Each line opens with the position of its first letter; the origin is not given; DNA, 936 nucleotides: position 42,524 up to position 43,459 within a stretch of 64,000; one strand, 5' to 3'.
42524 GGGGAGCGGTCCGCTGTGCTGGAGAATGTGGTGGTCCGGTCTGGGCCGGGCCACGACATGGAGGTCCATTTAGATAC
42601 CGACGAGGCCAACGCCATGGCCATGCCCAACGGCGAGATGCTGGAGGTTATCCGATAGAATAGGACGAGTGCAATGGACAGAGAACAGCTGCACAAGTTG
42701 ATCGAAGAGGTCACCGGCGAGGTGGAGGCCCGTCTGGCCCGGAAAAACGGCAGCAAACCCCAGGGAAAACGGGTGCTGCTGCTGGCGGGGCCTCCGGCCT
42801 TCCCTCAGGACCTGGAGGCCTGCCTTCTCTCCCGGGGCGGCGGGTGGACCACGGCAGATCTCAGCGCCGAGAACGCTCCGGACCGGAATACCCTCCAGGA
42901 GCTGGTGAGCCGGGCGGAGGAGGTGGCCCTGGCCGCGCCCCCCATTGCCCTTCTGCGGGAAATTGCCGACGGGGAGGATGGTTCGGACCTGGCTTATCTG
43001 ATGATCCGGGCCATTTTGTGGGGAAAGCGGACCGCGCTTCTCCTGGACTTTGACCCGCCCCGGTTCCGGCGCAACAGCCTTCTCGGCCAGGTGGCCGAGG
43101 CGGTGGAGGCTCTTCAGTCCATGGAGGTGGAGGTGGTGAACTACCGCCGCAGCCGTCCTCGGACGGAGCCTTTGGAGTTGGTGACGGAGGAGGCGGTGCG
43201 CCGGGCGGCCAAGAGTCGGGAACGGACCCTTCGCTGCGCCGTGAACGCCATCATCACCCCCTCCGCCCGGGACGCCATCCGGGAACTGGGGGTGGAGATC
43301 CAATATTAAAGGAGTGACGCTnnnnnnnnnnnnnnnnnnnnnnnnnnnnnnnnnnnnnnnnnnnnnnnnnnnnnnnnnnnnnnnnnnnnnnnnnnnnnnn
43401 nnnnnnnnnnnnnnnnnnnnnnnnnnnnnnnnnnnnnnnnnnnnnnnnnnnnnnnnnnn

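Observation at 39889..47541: Pdu-like microcompartment operon with no aldehyde dehydrogenase and no recognisable signature enzyme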

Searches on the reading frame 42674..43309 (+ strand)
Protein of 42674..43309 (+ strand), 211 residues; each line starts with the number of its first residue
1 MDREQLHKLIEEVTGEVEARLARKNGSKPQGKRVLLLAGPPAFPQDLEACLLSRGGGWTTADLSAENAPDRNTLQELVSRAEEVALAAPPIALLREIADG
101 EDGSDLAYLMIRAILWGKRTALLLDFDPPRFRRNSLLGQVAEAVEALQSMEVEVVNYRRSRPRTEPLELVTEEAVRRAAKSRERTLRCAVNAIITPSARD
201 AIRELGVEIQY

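Call 3: search_protein_families(library=pfam, proteins=[window:42674-43309:+], max_evalue=0.01)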
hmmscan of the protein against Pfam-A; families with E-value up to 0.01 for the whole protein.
window:42674-43309:+ (211 aa): 0 families

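Call 5: search_protein_families(library=ncbifam, proteins=[window:42674-43309:+], max_evalue=0.1)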
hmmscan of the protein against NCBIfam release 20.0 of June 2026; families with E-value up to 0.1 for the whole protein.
window:42674-43309:+ (211 aa): 2 families
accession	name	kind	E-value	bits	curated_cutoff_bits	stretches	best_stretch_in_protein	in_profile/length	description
TIGR04493.1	microcomp_PduM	equivalog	0.0075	16.2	50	1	72-207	29-151/153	PduM family microcompartment protein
TIGR02536.1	eut_hyp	hypoth_equivalog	0.01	15.4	152.6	1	168-209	163-204/207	TIGR02536 family ethanolamine utilization protein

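Call 7: search_solved_structures(query=window:42674-43309:+, max_evalue=1, show_alignments=2)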
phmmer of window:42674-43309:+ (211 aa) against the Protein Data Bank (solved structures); distinct sequences matched with E-value up to 1: 0.

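Call 34: find_encoding_contigs(protein=window:42674-43309:+, flank=10000, max_places=6)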
Protein window:42674-43309:+ (211 aa): 22 contigs read that carry it; 6 places shown.
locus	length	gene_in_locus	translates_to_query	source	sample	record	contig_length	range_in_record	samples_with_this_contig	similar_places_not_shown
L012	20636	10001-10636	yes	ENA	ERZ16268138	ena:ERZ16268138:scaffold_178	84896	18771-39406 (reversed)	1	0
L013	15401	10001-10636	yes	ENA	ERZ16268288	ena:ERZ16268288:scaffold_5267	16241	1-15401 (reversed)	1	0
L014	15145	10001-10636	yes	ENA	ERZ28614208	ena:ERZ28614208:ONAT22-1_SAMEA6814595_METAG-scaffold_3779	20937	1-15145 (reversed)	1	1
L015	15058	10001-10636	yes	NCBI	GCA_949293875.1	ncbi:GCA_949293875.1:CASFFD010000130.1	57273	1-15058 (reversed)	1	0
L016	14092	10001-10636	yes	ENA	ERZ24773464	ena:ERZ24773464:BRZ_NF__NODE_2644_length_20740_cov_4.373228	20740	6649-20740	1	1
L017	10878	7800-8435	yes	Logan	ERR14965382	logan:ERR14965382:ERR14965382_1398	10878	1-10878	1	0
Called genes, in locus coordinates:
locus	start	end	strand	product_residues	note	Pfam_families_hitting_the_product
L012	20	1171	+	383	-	PF11187:Mbeg1-like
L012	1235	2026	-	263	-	PF02535:Zip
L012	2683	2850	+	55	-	-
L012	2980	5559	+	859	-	PF02702:KdpD, PF13493:DUF4118, PF00512:HisKA, PF02518:HATPase_c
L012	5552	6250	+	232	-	PF00072:Response_reg, PF00486:Trans_reg_C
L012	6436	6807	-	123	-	PF01325:Fe_dep_repress, PF02742:Fe_dep_repr_C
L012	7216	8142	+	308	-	PF19553:DUF6076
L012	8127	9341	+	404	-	PF00465:Fe-ADH, PF13685:Fe-ADH_2, PF25137:ADH_Fe_C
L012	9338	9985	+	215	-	PF06130:PTAC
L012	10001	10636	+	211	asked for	-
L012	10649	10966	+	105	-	PF03319:EutN_CcmL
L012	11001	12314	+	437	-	PF01512:Complex1_51K, PF10531:SLBB, PF13534:Fer4_17, PF13375:RnfC_N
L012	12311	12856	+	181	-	PF00936:BMC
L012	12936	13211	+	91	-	PF00936:BMC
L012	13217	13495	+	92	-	PF03319:EutN_CcmL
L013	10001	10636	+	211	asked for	-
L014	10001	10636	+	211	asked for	-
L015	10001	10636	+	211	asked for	-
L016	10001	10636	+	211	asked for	-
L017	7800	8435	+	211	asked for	-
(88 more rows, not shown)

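Call 39: find_homologous_proteins(query=window:42674-43309:+, max_evalue=0.001)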
Query window:42674-43309:+ (211 aa): 10 proteins with E <= 0.001 among 1785 candidates.
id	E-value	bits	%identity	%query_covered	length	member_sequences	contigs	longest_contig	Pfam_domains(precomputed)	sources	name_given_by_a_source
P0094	1.4e-119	415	93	100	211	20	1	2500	-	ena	-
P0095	3.9e-84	300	72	100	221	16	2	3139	-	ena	-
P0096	1.2e-82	295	70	100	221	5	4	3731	-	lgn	-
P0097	1.3e-71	259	60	100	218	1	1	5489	-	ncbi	-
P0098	1.3e-71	259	61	100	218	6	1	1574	-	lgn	-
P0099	8.4e-68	246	59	100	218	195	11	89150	-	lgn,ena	-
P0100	6.5e-64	234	61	100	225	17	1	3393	-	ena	-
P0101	9.1e-64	233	59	100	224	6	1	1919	-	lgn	-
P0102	2.6e-48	183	65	67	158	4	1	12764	-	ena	-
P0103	5.6e-37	146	40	100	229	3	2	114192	-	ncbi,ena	-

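Call 40: find_encoding_contigs(protein=P0103, flank=10000, max_places=2)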
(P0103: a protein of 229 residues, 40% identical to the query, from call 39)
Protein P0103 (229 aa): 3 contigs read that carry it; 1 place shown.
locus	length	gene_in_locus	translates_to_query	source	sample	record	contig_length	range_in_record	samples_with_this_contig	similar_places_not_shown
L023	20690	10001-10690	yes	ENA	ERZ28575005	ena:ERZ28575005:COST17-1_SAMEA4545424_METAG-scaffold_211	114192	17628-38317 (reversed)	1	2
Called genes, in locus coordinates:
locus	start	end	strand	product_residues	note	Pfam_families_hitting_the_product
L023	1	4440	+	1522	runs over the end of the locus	PF01467:CTP_transf_like (weak)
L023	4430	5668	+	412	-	-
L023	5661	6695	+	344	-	PF03358:FMN_red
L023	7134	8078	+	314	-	PF19553:DUF6076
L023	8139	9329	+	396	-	PF00465:Fe-ADH, PF13685:Fe-ADH_2, PF25137:ADH_Fe_C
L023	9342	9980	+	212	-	PF06130:PTAC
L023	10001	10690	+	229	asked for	-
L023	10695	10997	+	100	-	PF03319:EutN_CcmL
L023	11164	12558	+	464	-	PF00171:Aldedh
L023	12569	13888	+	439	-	PF01512:Complex1_51K, PF10531:SLBB (weak), PF13534:Fer4_17, PF13375:RnfC_N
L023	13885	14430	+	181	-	PF00936:BMC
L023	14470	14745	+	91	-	PF00936:BMC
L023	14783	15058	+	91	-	PF00936:BMC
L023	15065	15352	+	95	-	PF03319:EutN_CcmL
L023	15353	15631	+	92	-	PF00936:BMC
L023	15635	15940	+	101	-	PF03319:EutN_CcmL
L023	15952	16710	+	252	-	PF01791:DeoC (weak)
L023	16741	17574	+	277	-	PF01791:DeoC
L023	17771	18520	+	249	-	PF00121:TIM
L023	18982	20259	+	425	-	PF00128:Alpha-amylase, PF14701:hDGE_amylase, PF00128:Alpha-amylase (weak), PF18612:Bac_A_amyl_C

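Call 45: find_homologous_proteins(query=L023:11164-12558:+, max_evalue=1e-50)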
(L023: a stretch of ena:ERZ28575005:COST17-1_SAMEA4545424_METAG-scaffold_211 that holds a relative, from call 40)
Query L023:11164-12558:+ (464 aa): 7996 proteins with E <= 1e-50 among 8000 candidates; the best 120 are listed.
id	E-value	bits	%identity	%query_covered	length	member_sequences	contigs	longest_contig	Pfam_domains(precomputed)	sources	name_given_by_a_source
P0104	0.0e+0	1024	100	100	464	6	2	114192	PF00171.28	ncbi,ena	-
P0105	2.6e-256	869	84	100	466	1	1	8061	PF00171.28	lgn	-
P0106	2.3e-254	862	84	100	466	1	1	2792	PF00171.28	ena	-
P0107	7.4e-254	861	84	100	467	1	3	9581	PF00171.28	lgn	-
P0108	4.3e-251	851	83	100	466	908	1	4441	PF00171.28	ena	-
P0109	4.8e-248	841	82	100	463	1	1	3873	PF00171.28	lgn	-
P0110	1.1e-247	840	82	100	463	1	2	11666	PF00171.28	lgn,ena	-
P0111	1.8e-247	839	81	100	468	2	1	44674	PF00171.28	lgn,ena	-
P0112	1.9e-247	839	82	100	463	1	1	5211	PF00171.28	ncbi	-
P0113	3.9e-247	838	82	100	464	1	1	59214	PF00171.28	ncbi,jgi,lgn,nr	ncbi:MAG: aldehyde dehydrogenase EutE [Oscillospiraceae bacterium]|jgi:propionaldehyde dehydrogenase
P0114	4.6e-247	838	82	100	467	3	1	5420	PF00171.28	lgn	-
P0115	6.4e-247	838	81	100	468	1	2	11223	PF00171.28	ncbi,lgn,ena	-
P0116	1.1e-246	837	81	100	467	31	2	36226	PF00171.28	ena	-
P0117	1.4e-246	837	80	100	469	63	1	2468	PF00171.28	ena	-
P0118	2.0e-245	833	80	100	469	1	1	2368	PF00171.28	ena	-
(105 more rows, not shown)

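Call 47: find_related_loci(query=A1, collection=genome_contigs, flank=10000)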
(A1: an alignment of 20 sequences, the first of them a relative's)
Query A1 (464 aa) in genome_contigs; peptide patterns used: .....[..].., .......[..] (x = any residue, [..] = any of these).
600 stretches matched a pattern (row limit reached: there are more); 523 encode a relative of the query (tblastn E <= 1e-3); the best 80 are kept; 80 distinct loci.
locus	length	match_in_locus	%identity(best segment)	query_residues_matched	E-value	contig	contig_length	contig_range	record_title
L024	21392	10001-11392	100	1-464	0e+0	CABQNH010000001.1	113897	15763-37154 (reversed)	MAG TPA_asm: uncultured Clostridiales bacterium isolate MGYG-HGUT-00736 genome assembly, contig: GUT_GENOME026228_1, who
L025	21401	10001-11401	84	1-464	0e+0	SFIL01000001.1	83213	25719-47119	MAG: Clostridiales bacterium isolate W1P21.021 Contig104, whole genome shotgun sequence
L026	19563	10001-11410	83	1-464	0e+0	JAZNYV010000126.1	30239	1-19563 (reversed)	MAG: Faecousia sp. isolate T1900044774_TS20190240.MAGScoT_cleanbin_000007 SGB_2466_k141_2465172, whole genome shotgun se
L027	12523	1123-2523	84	1-464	0e+0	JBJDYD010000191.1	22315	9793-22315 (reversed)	MAG: Faecousia sp. isolate PUUB50_bin.023 NODE_895_length_22315_cov_18.111231, whole genome shotgun sequence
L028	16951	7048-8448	84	1-464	0e+0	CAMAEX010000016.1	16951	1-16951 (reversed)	MAG: uncultured Clostridia bacterium isolate SRR5976183_bin.49_metaWRAP_v1.3_MAG genome assembly, contig: ERZ8810621.130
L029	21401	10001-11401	84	1-464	0e+0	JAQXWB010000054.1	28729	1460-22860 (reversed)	MAG: Bacillota bacterium isolate SUG1575 k141_558244, whole genome shotgun sequence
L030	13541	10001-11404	82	1-464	0e+0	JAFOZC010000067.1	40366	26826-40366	MAG: Oscillospiraceae bacterium isolate RGIG930 Dairy_cattle_Rectum-4__c178219, whole genome shotgun sequence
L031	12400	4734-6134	82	1-464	0e+0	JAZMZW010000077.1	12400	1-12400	MAG: Faecousia sp. isolate T1900044749_TS20190415.MAGScoT_cleanbin_000029 SGB_2164_k141_1984942, whole genome shotgun se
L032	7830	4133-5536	82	1-464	0e+0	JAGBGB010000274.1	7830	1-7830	MAG: Oscillospiraceae bacterium isolate RGIG9086 Water_deer_Rectum.Co__c1104479, whole genome shotgun sequence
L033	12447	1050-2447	83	1-464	0e+0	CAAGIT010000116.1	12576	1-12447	MAG TPA_asm: uncultured Oscillospiraceae bacterium, isolate HGM13033, WGS project CAAGIT010000000 data, contig: SRS47628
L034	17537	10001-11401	82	1-464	0e+0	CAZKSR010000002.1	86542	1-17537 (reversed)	MAG TPA_asm: uncultured Oscillospiraceae bacterium isolate SRP313737_co1_38 genome assembly, contig: NODE_447_length_865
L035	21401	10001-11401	81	1-464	0e+0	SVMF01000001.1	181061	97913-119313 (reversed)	MAG: Oscillospiraceae bacterium isolate SIG506 NODE_1351_length_181061_cov_22.370080, whole genome shotgun sequence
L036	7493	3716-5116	82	1-464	0e+0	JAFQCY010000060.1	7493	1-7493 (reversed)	MAG: Oscillospiraceae bacterium isolate RGIG1706 Goat_Cecum-2__c259209, whole genome shotgun sequence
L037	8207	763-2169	81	1-464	0e+0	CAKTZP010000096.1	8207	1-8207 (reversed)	MAG: uncultured Oscillospiraceae bacterium isolate REFINED_METABAT215_TOP10_CONTIGS_1500_ASSEMBLY_K77_MERGED__Hadza_MoBi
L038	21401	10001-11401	81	1-464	0e+0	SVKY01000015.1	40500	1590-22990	MAG: Oscillospiraceae bacterium isolate SIG473 NODE_4901_length_40500_cov_3.211627, whole genome shotgun sequence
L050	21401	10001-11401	72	1-464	0e+0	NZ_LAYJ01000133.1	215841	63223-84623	Christensenella hongkongensis strain HKU16 2806ref_2ab_c9, whole genome shotgun sequence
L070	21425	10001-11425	64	1-463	0e+0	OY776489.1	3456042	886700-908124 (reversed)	MAG: Candidatus Limiplasma sp. isolate f42c1da1-e33c-4644-afb9-aff4e64e7ad6 genome assembly, chromosome: 1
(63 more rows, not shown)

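Call 69: search_protein_families(library=phrogs, proteins=[window:42674-43309:+], max_evalue=0.01)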
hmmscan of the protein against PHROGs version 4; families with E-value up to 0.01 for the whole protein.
window:42674-43309:+ (211 aa): 0 families

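Call 70: predict_structure(alignment_id=A2)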
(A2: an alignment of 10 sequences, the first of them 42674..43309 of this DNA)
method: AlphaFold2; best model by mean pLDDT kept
length: 211 residues; sequences in the alignment: 10
mean_pLDDT: 82.6   pTM: 0.62
mean pLDDT of the five models: 82.6, 82.5, 81.0, 80.6, 80.4
residues with pLDDT >= 90: 81; 70-90: 90; 50-70: 33; < 50: 7
segments of 3 or more residues with pLDDT < 50: 26-29, 162-164
pLDDT, mean of each block of 10 residues (from residue 1): 65 66 52 86 87 86 81 88 92 92 92 93 86 73 92 85 61 92 87 89 92 83
secondary structure, 60 per line:
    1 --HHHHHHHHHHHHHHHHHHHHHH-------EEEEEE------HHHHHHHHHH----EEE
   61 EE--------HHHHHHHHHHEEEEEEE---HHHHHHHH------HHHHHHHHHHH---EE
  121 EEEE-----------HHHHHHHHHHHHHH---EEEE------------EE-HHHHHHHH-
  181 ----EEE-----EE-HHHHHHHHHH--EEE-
elements in order: H3-24 E32-37 H44-53 E58-62 H71-80 E81-87 H91-98 H105-115 E119-124 H136-149 E153-156 H172-179 E185-187 H196-205 E208-210

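Call 73: fold_search(model_id=the predicted structure, library=pdb)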
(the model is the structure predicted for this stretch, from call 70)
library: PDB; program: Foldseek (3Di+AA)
matches with E <= 10: 1653; with E <= 0.001: 4
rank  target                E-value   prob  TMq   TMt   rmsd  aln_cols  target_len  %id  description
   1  6jls                  2.6e-04  1.00  0.42  0.53   5.7       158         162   16  Crystal Structure of FMN-dependent Cysteine Decarboxylases TvaF from Thioviridamide Biosynthesis (released 2019-06-26)
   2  6m8u                  6.3e-04  1.00  0.38  0.43  14.6       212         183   15  Crystal structure of UbiX-like FMN prenyltransferase AF1214 from Archaeoglobus fulgidus, prenylated-FMN complex (released 2020-02-26)
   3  3qjg_B                7.5e-04  1.00  0.39  0.46   6.3       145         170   10  Epidermin biosynthesis protein EpiD from Staphylococcus aureus (released 2011-02-09)
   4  6m8t                  7.5e-04  1.00  0.38  0.41  14.7       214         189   17  Crystal structure of UbiX-like FMN prenyltransferase AF1214 from Archaeoglobus fulgidus, FMN complex (released 2020-02-26)
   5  7km2_B                1.1e-03  1.00  0.42  0.48   6.3       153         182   12  Dodecameric Structure of the Chlamydia trachomatis Flavin Prenyltransferase UbiX Ortholog CT220 with FMN (released 2021-11-10)
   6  1mvn                  1.2e-03  1.00  0.40  0.46   5.6       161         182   16  PPC decarboxylase mutant C175S complexed with pantothenoylaminoethenethiol (released 2003-03-04)
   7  7km2_G                1.9e-03  1.00  0.40  0.45   7.5       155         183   12  Dodecameric Structure of the Chlamydia trachomatis Flavin Prenyltransferase UbiX Ortholog CT220 with FMN (released 2021-11-10)
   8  3qjg_A                2.1e-03  1.00  0.37  0.45   6.5       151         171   12  Epidermin biosynthesis protein EpiD from Staphylococcus aureus (released 2011-02-09)
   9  9l2g_F                2.2e-03  1.00  0.34  0.14   5.2       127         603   16  Structure of SARM1 2C-mutant bound to M1 (released 2025-03-19)
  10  9l2g_A                2.2e-03  1.00  0.34  0.14   5.2       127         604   16  Structure of SARM1 2C-mutant bound to M1 (released 2025-03-19)
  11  9l2g_E                2.2e-03  1.00  0.34  0.14   5.2       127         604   16  Structure of SARM1 2C-mutant bound to M1 (released 2025-03-19)
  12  9l2g_H                2.2e-03  1.00  0.34  0.14   5.2       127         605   16  Structure of SARM1 2C-mutant bound to M1 (released 2025-03-19)
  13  7djt_A                3.1e-03  1.00  0.35  0.13  13.4       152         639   15  Human SARM1 inhibitory state bounded with inhibitor dHNN (released 2021-05-19)
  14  2o4c_A                3.1e-03  0.63  0.24  0.16  22.1       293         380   12  Crystal Structure of D-Erythronate-4-phosphate Dehydrogenase Complexed with NAD (released 2007-02-20)
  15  3hly_B                3.3e-03  1.00  0.35  0.47   4.6       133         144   14  Crystal Structure of the Flavodoxin-like domain from Synechococcus sp Q5MZP6_SYNP6 protein. Northeast Structural Genom (released 2009-06-09)
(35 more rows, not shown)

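Call 92: search_protein_families(library=pfam, proteins=[L050:15019-16245:+, L050:16242-17303:+, L023:15952-16710:+], max_evalue=0.001)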
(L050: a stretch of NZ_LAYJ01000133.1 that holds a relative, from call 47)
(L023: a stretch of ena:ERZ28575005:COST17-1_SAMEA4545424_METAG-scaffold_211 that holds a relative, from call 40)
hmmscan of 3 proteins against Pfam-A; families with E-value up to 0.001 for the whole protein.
L050:15019-16245:+ (408 aa): 1 family
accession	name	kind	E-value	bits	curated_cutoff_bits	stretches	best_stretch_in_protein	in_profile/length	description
PF04198.19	Sugar-bind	-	4.4e-58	196.9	27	1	141-396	3-256/257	Putative sugar-binding domain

L050:16242-17303:+ (353 aa): 5 families
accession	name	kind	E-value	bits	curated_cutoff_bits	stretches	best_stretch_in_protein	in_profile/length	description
PF00107.32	ADH_zinc_N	-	8.9e-33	113.4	31.8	1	170-298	1-120/129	Zinc-binding dehydrogenase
PF08240.17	ADH_N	-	5.2e-30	104.2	23.5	1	24-132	2-104/104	Alcohol dehydrogenase GroES-like domain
PF16912.11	Glu_dehyd_C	-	2.5e-12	47.2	34.9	1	160-293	31-166/211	Glucose dehydrogenase C-terminus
PF13602.12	ADH_zinc_N_2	-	1.6e-10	42.4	27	1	204-335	2-126/134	Zinc-binding dehydrogenase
PF01262.27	AlaDh_PNT_C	-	0.00088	19.2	23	0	149-221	15-91/214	Alanine dehydrogenase/PNT, C-terminal domain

L023:15952-16710:+ (252 aa): 2 families
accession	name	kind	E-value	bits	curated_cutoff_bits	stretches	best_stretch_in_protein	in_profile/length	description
PF01791.15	DeoC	-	9e-06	25.9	23.8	1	51-233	20-220/229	DeoC/LacD family aldolase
PF00977.27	His_biosynth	-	0.00074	19.5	23.6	0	174-239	36-102/228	Histidine biosynthesis protein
